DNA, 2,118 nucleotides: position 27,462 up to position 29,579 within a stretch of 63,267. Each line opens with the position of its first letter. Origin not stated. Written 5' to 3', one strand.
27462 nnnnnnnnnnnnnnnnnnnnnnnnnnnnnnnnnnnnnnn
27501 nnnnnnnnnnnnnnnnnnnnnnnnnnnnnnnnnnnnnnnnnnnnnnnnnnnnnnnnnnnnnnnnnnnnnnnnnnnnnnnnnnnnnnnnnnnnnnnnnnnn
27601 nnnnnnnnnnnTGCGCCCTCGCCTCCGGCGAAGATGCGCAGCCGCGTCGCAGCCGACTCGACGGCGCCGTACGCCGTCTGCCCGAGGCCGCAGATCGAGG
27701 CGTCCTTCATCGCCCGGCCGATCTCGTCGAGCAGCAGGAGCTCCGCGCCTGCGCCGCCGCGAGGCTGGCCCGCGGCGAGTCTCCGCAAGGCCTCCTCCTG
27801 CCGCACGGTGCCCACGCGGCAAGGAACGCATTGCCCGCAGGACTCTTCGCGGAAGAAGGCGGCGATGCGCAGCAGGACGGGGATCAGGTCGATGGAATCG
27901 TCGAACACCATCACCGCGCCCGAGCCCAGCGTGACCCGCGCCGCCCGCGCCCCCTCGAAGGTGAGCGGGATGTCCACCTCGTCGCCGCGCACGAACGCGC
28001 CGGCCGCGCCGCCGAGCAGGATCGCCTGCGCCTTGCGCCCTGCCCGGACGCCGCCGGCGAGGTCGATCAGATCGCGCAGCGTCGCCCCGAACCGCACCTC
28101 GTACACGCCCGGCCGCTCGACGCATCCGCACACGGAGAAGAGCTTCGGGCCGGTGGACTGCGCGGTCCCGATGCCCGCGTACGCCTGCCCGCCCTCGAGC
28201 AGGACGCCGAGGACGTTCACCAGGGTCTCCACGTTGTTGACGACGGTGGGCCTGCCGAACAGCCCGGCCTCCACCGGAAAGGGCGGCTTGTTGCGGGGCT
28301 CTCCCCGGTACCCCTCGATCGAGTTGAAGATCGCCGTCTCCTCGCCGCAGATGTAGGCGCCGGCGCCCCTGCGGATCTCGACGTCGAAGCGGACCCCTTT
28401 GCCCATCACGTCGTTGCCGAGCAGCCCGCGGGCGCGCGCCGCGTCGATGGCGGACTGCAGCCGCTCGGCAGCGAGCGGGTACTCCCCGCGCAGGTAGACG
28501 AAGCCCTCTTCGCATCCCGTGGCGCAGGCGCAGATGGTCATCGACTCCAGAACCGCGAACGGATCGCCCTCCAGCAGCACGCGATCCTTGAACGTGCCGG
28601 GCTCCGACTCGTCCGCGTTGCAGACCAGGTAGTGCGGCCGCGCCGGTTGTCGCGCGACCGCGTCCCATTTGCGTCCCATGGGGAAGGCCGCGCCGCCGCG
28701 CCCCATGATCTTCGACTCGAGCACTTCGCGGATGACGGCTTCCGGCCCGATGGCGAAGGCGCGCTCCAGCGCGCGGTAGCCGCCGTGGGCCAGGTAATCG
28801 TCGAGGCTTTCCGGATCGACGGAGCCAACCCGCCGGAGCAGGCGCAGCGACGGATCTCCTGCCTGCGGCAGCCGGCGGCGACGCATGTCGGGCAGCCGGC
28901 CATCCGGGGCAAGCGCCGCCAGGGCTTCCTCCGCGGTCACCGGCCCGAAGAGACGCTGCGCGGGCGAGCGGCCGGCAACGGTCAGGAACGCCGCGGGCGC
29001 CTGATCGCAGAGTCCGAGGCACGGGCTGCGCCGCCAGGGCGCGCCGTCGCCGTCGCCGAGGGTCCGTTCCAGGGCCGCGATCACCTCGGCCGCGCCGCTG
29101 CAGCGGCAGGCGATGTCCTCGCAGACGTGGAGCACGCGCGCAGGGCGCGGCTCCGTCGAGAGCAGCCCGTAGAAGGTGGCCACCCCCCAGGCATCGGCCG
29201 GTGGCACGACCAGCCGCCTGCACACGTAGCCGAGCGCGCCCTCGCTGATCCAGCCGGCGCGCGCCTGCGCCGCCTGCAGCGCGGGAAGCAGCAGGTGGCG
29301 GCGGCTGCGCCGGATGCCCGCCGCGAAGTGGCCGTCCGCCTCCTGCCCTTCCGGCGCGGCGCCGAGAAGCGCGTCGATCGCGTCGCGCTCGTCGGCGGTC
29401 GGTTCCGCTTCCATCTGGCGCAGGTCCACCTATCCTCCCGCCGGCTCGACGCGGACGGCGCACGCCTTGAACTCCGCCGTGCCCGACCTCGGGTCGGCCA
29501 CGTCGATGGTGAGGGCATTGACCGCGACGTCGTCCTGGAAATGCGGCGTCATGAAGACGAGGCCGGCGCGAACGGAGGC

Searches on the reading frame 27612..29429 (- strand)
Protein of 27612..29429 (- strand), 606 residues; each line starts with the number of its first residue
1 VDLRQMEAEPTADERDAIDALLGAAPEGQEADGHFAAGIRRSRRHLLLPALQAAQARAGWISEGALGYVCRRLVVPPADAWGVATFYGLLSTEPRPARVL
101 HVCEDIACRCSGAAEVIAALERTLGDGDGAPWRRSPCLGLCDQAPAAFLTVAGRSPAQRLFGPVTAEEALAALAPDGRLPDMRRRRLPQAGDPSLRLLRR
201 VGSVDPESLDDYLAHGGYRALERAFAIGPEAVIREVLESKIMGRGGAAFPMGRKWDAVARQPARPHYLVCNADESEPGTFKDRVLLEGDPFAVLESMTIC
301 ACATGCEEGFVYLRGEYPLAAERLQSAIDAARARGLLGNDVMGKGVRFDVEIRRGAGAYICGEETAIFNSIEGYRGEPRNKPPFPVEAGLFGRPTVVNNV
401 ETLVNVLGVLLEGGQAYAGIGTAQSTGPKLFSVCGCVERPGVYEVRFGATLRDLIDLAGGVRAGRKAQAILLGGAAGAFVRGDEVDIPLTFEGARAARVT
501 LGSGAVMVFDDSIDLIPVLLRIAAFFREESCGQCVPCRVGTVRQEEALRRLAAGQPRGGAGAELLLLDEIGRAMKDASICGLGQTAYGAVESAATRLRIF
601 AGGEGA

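Call 9: search_protein_families(library=pfam, proteins=[window:27612-29429:-], max_evalue=0.01)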
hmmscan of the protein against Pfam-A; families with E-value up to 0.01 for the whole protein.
window:27612-29429:- (606 aa): 5 families
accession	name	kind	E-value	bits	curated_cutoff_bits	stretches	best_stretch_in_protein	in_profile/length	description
PF01512.22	Complex1_51K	-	1.1e-44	152.5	31.2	1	237-406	2-148/150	Nuo51 FMN-binding domain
PF01257.25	2Fe-2S_thioredx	-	3.8e-21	75.9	24.8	1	42-149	10-124/145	Thioredoxin-like [2Fe-2S] ferredoxin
PF10589.14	NADH_4Fe-4S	-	7.5e-20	71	23.5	1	518-595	2-76/85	NADH-ubiquinone oxidoreductase-F iron-sulfur binding region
PF10531.15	SLBB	-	1.5e-08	34.7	27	1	431-466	2-37/55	SLBB domain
PF22461.2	SLBB_2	-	2.2e-07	31.3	27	1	429-490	1-58/79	SLBB domain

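Call 10: search_protein_families(library=ncbifam, proteins=[window:27612-29429:-], max_evalue=0.01)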
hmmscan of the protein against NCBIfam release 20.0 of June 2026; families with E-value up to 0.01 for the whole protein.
window:27612-29429:- (606 aa): 16 families
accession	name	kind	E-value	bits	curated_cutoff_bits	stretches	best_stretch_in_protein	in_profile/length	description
TIGR01959.1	nuoF_fam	equivalog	4.4e-130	433.8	558.65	1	199-598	4-403/410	NADH-quinone oxidoreductase subunit NuoF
NF010120.0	PRK13596.1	equivalog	3.7e-105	352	389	1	202-590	13-402/433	NADH-quinone oxidoreductase subunit NuoF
NF008436.0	PRK11278.1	equivalog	3.1e-96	323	749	1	204-596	22-414/448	NADH-quinone oxidoreductase subunit NuoF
NF005722.0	PRK07539.1-2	equivalog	1.6e-17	64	141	1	42-148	22-135/157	NADH-quinone oxidoreductase subunit NuoE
TIGR01958.1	nuoE_fam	subfamily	5.7e-16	59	142.4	1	42-147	13-125/148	NADH-quinone oxidoreductase subunit NuoE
NF005747.0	PRK07571.1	equivalog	8.6e-15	54.8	224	1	43-149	35-148/173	bidirectional hydrogenase complex protein HoxE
NF004638.0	PRK05988.1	equivalog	3.5e-12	46.4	198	1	46-150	27-138/159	formate dehydrogenase subunit gamma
NF005725.0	PRK07539.1-5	equivalog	1.8e-10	40.8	220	1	43-125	37-120/174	NADH-quinone oxidoreductase subunit NuoE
NF005723.0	PRK07539.1-3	equivalog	1.9e-09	37.5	226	1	43-126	22-105/158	NADH-quinone oxidoreductase subunit NuoE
NF005724.0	PRK07539.1-4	equivalog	3.2e-09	36.9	280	1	47-148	42-151/240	NADH-quinone oxidoreductase subunit NuoE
TIGR01945.1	rnfC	subfamily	2e-08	33.2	245.95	1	222-330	114-220/435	RnfABCDGE type electron transport complex subunit C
NF005721.0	PRK07539.1-1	equivalog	6.2e-08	32.2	308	1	43-128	44-129/292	NADH-quinone oxidoreductase subunit NuoE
TIGR04481.1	PR_assoc_PrdC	equivalog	1.2e-07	30.9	490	1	232-462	76-272/425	proline reductase-associated electron transfer protein PrdC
NF003454.1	PRK05035.1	equivalog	3.7e-07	29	345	1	227-330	121-221/556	electron transport complex subunit RsxC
NF009040.0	PRK12373.1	equivalog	1.7e-05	24.8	514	1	47-148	39-148/400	NADH-quinone oxidoreductase subunit E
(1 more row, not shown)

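Call 76: search_solved_structures(query=window:27612-29429:-, max_evalue=1e-40)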
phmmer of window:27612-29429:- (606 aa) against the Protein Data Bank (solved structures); distinct sequences matched with E-value up to 1e-40: 61 (the best 60 are shown).
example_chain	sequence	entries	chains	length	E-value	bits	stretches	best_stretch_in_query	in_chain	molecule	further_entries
9bov_B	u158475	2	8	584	2.7e-117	396.2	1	197-590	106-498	NADH dehydrogenase (Quinone)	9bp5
8oh5_B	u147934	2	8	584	1.2e-110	374.3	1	197-590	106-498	NAD-reducing hydrogenase subunit HoxF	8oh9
9n5u_B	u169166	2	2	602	1.4e-108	367.4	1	198-590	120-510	NfnB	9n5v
7t2r_B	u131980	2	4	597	3.3e-108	366.1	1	102-590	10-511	NiFe hydrogenase subunit B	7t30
8a6t_B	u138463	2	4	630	1.1e-107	364.5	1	194-593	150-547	Electron bifurcating hydrogenase subunit HydB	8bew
9fe7_B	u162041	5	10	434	1.5e-106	360.7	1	196-587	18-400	NADH-quinone oxidoreductase subunit F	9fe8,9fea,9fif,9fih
6q9c_B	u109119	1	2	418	1.8e-106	360.5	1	196-587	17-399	NADH-quinone oxidoreductase subunit F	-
7q5y_C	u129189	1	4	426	1.9e-106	360.4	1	196-587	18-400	NADH-quinone oxidoreductase subunit F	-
6hl2_B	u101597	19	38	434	2e-106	360.3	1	196-587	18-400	NADH-quinone oxidoreductase subunit F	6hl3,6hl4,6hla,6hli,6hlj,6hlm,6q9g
6vw7_B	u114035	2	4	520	2.9e-106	359.7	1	197-588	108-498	NAD-dependent formate dehydrogenase beta subunit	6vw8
9fii_B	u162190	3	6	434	7e-106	358.5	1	196-587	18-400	NADH-quinone oxidoreductase subunit F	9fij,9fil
6q9k_B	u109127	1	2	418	8.7e-106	358.2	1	196-587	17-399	NADH-quinone oxidoreductase subunit F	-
6r7p_B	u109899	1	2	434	9.8e-106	358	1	196-587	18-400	NADH-quinone oxidoreductase subunit F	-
9fdj_B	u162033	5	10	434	1.9e-105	357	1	196-587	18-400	NADH-quinone oxidoreductase subunit F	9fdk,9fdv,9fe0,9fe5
7q4v_B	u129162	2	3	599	4.5e-105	355.8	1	102-592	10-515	Iron hydrogenase HydB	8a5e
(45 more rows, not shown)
